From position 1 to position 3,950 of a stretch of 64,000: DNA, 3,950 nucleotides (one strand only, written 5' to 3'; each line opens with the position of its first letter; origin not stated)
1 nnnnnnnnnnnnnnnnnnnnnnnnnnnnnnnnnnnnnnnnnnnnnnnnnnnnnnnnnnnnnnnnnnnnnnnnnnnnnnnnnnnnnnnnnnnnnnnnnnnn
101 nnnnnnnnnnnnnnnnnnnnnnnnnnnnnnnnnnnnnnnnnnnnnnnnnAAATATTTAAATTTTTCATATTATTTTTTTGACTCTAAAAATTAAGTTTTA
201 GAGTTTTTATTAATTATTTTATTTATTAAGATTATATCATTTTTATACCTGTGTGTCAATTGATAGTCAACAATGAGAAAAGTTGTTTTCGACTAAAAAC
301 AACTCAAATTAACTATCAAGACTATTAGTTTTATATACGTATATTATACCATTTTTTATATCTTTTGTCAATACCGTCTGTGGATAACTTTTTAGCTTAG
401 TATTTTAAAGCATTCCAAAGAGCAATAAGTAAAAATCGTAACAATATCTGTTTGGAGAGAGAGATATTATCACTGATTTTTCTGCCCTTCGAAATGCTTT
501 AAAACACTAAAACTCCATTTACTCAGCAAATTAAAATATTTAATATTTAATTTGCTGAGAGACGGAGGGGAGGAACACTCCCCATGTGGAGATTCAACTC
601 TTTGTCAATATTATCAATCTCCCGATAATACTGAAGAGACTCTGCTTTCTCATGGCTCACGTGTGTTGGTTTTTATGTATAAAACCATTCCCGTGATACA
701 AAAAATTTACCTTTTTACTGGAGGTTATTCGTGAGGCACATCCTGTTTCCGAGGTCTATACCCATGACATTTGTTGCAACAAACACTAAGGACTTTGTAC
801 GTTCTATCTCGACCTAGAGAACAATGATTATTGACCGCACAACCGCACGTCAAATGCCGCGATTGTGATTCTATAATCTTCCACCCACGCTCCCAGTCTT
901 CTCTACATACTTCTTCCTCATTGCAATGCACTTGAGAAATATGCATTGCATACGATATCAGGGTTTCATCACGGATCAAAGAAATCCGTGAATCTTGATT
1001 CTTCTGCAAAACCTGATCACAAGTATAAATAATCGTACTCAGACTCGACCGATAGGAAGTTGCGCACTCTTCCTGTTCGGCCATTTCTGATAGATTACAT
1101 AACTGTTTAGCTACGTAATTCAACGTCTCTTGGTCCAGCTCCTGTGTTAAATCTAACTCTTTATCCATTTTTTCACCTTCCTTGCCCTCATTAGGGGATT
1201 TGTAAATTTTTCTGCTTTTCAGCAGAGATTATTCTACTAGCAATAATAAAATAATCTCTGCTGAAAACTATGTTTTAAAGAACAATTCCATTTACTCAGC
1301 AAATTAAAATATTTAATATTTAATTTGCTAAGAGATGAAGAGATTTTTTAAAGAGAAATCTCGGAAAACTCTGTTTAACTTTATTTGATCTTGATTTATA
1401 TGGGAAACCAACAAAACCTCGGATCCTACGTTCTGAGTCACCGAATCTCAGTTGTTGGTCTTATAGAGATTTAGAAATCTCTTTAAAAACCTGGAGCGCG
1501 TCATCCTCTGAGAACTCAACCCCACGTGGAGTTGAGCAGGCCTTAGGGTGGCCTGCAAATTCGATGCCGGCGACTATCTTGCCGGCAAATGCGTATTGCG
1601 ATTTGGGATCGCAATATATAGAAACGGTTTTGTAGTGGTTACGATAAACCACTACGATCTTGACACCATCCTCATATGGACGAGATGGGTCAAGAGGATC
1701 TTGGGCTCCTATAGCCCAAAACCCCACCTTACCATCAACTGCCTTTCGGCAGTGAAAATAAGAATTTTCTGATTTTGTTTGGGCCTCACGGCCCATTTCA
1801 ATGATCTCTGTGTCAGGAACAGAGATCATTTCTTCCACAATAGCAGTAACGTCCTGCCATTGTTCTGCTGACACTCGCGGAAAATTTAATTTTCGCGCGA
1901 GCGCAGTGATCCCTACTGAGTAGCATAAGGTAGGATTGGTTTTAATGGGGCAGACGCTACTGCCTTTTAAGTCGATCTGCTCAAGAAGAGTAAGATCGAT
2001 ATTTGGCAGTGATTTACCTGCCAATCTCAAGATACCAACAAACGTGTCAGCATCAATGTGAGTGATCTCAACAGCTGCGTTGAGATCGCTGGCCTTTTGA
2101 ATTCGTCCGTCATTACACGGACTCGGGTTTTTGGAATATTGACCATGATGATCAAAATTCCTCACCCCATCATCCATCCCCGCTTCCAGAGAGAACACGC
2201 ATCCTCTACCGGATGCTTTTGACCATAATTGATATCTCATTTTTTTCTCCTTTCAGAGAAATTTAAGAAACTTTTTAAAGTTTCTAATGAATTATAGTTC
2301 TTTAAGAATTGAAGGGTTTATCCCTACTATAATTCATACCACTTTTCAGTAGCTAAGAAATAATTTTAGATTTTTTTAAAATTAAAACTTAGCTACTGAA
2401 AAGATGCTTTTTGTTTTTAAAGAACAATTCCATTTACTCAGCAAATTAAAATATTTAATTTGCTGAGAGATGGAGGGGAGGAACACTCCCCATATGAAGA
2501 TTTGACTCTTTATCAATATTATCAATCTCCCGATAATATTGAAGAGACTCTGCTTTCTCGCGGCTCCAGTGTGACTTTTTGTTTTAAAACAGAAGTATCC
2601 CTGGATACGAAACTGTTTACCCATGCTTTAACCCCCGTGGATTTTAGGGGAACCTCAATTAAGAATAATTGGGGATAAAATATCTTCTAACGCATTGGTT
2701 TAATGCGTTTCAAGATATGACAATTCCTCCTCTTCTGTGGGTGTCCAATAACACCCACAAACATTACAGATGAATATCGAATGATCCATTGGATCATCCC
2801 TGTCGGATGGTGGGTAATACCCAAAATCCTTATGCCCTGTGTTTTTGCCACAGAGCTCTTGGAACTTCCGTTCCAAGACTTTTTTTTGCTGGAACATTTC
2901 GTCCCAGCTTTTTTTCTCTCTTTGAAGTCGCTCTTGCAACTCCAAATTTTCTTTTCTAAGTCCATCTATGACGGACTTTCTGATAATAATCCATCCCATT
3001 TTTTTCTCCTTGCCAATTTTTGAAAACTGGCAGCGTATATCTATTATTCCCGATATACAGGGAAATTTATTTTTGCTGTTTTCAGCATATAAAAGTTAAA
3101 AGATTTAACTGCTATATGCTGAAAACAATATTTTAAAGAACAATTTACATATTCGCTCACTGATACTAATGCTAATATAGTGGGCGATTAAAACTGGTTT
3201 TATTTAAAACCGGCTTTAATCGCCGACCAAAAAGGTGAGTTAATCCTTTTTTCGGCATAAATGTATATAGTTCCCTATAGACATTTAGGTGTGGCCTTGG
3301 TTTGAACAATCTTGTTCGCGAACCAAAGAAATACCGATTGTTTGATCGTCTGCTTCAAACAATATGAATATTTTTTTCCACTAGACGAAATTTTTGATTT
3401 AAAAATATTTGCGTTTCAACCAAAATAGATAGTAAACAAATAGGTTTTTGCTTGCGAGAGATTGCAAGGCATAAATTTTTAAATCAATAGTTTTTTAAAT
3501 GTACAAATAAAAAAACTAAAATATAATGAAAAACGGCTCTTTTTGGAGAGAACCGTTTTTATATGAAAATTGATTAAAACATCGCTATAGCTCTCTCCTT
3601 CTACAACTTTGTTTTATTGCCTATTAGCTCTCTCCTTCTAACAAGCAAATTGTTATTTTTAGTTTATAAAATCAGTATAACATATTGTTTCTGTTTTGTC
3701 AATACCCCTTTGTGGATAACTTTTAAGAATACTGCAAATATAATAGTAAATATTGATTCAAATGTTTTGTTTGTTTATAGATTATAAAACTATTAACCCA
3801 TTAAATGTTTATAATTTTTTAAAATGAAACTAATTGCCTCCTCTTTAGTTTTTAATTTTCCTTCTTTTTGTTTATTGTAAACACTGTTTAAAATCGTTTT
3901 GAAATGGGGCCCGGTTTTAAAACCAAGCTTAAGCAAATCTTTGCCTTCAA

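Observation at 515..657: Conserved pseudoknotted RNA module 3' of two cassette ORFs (second copy 2430-2566)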

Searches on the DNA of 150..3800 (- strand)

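Call 57: search_rna_families(source=window, start=150, end=3800, threshold=evalue, max_evalue=1)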
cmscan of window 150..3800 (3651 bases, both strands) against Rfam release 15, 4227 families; matches with E-value up to 1: 14.
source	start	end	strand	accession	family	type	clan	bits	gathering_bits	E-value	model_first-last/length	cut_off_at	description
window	2344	2400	-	RF03735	mir-1502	Gene; miRNA;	-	32.8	66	0.0092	1-59/59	no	mir-1502 microRNA precursor family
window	3444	3561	+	RF04184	BTnc060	Gene; sRNA;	-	29.4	228.9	0.08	1-213/213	no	Bacteroides sRNA BTnc060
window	2781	2918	+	RF02834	VqmR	Gene; sRNA;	-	28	76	0.021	1-154/154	no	Vibrio RNA VqmR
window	1211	1270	-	RF03716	mir-7131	Gene; miRNA;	-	26.7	74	0.02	1-84/84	no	mir-7131 microRNA precursor family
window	1169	1298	-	RF02431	SpF22_sRNA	Gene; sRNA;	-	25.5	55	0.056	1-140/140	no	Streptococcus sRNA SpF22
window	1211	1270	-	RF03621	MIR4245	Gene; miRNA;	-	25.5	74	0.22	1-128/128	no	MIR4245 microRNA precursor family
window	3178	3229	-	RF03665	MIR4359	Gene; miRNA;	-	24.4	75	0.22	1-67/67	no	MIR4359 microRNA precursor family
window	2342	2403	+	RF04209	MIR7533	Gene; miRNA;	-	22.9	230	0.14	47-203/249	no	MIR7533 microRNA precursor family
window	3065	3138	-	RF04111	MIR6274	Gene; miRNA;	-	22.9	80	0.43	1-107/107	no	MIR6274 microRNA precursor family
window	2826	2855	-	RF03156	L31-Firmicutes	Cis-reg; leader;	CL00118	22.2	33.3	0.17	1-32/32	no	L31-Firmicutes ribosomal protein leader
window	2341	2404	-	RF04204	mir-3473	Gene; miRNA;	-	21.4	71.8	0.47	1-78/78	no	mir-3473 microRNA precursor family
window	1218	1267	-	RF03640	mir-3747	Gene; miRNA;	-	21.3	63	0.67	1-67/67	no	mir-3747 microRNA precursor family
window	1209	1279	+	RF02244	mir-785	Gene; miRNA;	-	21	62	0.58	1-90/90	no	mir-785 microRNA precursor family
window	1197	1281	+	RF03640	mir-3747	Gene; miRNA;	-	20.8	63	0.95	1-67/67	no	mir-3747 microRNA precursor family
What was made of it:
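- On Any Rfam RNA family: The permissive scan of 150-3800 gives only sub-threshold miRNA-hairpin noise on hp3 (call 57).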

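Call 75: build_rna_model(alignment_id=A4, structure=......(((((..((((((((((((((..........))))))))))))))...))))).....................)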
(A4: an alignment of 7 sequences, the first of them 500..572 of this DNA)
Model R1 built from alignment A4 (7 sequences, 80 columns); structure: as given.
model positions 71; base pairs 19; branch points 0; effective number of sequences 3.2; information 0.793 bits per position. Calibrated on 0.2 Mb of random sequence (short: E-values are rough).
structure used (alignment columns):
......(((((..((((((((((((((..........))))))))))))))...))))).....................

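Call 76: search_with_rna_model(model_id=R1, sources=[window, L014, L005, L013, L142, L143, L145, L146, L147, L148, L149, L012, L141, L006], max_evalue=1)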
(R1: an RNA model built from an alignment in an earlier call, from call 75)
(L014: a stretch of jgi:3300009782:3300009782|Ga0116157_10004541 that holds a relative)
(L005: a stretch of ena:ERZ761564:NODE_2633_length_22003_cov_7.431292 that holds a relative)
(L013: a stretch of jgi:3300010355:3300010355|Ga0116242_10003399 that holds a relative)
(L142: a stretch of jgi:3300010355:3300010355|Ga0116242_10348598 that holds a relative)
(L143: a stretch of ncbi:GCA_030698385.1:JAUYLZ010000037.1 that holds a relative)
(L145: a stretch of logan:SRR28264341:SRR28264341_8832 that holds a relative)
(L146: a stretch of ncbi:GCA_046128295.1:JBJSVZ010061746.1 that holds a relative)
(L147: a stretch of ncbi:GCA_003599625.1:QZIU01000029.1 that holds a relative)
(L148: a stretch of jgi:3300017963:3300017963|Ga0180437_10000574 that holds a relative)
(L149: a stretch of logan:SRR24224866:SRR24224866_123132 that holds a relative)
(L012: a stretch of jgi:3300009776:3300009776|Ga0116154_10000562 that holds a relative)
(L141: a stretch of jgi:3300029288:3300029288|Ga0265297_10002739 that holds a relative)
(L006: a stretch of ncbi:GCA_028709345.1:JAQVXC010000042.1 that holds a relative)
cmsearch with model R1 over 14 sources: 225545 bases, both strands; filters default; matches with E-value up to 1: 70.
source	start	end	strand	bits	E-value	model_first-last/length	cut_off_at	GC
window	2413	2480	-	87.9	3.3e-17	1-71/71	no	0.31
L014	10259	10326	+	87.9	3.3e-17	1-71/71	no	0.31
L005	9761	9828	+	87.9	3.3e-17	1-71/71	no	0.31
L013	12093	12160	+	87.9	3.3e-17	1-71/71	no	0.31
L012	12093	12160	+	87.9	3.3e-17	1-71/71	no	0.31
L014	12772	12840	+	87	5.3e-17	1-71/71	no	0.28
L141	2490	2557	-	85.4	1.3e-16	1-71/71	no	0.29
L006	226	293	+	85.4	1.3e-16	1-71/71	no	0.29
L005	12276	12344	+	84.4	2.1e-16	1-71/71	no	0.26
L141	1355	1422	-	83.8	2.9e-16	1-71/71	no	0.26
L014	12258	12328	+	82.9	4.8e-16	1-71/71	no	0.21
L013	14092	14162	+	82.9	4.8e-16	1-71/71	no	0.21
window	1271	1345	-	82.3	6.7e-16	1-71/71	no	0.21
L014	11394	11468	+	82.3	6.7e-16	1-71/71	no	0.21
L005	10896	10970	+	82.3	6.7e-16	1-71/71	no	0.21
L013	13228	13302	+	82.3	6.7e-16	1-71/71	no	0.21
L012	13228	13302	+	82.3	6.7e-16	1-71/71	no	0.21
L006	1361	1435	+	82.3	6.7e-16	1-71/71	no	0.21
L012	14001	14075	+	76.9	1.3e-14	1-71/71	no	0.29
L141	582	656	-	76.9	1.3e-14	1-71/71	no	0.29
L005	11760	11832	+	75.3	2.9e-14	1-71/71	no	0.22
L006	2133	2200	+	74.9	3.6e-14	1-71/71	no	0.32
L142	1036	1106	+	61.1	6.6e-11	1-71/71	no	0.15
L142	1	65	+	57.4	4.8e-10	4-71/71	5'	0.26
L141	1369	1431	+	38.9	1.1e-05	1-71/71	no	0.25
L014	12249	12318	-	33.4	0.00021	1-71/71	no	0.21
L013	14083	14152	-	33.4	0.00021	1-71/71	no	0.21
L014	12785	12816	-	33.2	0.00024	14-47/71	no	0.19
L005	12289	12320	-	33.2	0.00024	14-47/71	no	0.19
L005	11751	11820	-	31.6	0.00055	1-71/71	no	0.23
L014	10265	10310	-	31.4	0.00062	7-55/71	no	0.28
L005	9767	9812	-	31.4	0.00062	7-55/71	no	0.28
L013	12099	12144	-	31.4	0.00062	7-55/71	no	0.28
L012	12099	12144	-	31.4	0.00062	7-55/71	no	0.28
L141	2514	2544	+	30.9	0.00083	14-47/71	no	0.26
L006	239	269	-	30.9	0.00083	14-47/71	no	0.26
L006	2146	2176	-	30.9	0.00083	14-47/71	no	0.26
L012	14014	14051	-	29.4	0.0019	14-47/71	no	0.21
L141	606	643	+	29.4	0.0019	14-47/71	no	0.21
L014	11384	11454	-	29.2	0.002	1-71/71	no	0.21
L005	10886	10956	-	29.2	0.002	1-71/71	no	0.21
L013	13218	13288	-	29.2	0.002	1-71/71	no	0.21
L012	13218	13288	-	29.2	0.002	1-71/71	no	0.21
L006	1351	1421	-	29.2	0.002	1-71/71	no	0.21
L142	1033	1097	-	21.3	0.15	1-71/71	no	0.18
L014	10430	10495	-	21.1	0.17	1-71/71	no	0.21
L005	9932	9997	-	21.1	0.17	1-71/71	no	0.21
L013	12264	12329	-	21.1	0.17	1-71/71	no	0.21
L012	12264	12329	-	21.1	0.17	1-71/71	no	0.21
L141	2321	2386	+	21.1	0.17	1-71/71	no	0.21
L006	397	462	-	21.1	0.17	1-71/71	no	0.21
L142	54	137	-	20.8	0.2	1-71/71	no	0.25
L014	10316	10407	-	19.4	0.41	1-71/71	no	0.22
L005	9818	9909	-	19.4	0.41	1-71/71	no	0.22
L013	12150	12241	-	19.4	0.41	1-71/71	no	0.22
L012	12150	12241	-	19.4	0.41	1-71/71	no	0.22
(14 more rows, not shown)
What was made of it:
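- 498..572 (-): Terminal (RE) hairpin of copy 1. Outer stem CCGT/ATGG, internal loop of 2 nt and 3 nt, 14-bp inner stem. It is followed by AGTT and then non-array sequence, so this is the array end. Model R1, 76.9 bits (call 76).
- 1271..1345 (-): Terminal (RE) hairpin of the partial copy, followed by AATT and then the core. Model R1, 82.3 bits (call 76).
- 2413..2480 (-): Terminal (RE) hairpin of copy 2, followed by AATT and then the core. Model R1, 87.9 bits (call 76).
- On Dispersed MITE/REP-type repeat: Three sites in the window, all inside the array (call 76).
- Checked: The next best hit scores 22 bits, E about 0.09 (call 76).
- The element occurs nowhere else in 64 kb (call 76). The copies are confined to one 3-kb array and always lie in the same orientation and register with the core (call 76).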

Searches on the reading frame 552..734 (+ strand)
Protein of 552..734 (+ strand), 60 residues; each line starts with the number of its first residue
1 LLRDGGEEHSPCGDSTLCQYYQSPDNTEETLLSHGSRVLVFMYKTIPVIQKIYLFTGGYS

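Call 8: search_protein_families(library=pfam, proteins=[window:552-734:+], max_evalue=0.1)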
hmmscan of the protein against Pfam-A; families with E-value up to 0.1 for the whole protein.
window:552-734:+ (60 aa): 0 families
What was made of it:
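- Checked: The plus-strand ORFs 552-734 and 2460-2678 have no Pfam match (call 8).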

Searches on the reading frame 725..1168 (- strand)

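Call 8: search_protein_families(library=pfam, proteins=[window:725-1168:-], max_evalue=0.1)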
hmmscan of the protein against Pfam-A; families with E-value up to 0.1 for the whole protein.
window:725-1168:- (147 aa): 1 family
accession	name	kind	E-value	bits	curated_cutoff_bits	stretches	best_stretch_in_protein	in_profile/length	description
PF10018.14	Med4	-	0.022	14.9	26.9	1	38-80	54-96/190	Vitamin-D-receptor interacting Mediator subunit 4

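Call 72: search_protein_families(library=phrogs, proteins=[window:725-1168:-], max_evalue=0.01)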
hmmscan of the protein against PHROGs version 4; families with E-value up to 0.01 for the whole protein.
window:725-1168:- (147 aa): 0 families

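Call 73: search_protein_families(library=padloc, proteins=[window:725-1168:-], max_evalue=0.01)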
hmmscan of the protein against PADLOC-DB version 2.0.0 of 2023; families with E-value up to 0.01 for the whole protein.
window:725-1168:- (147 aa): 0 families
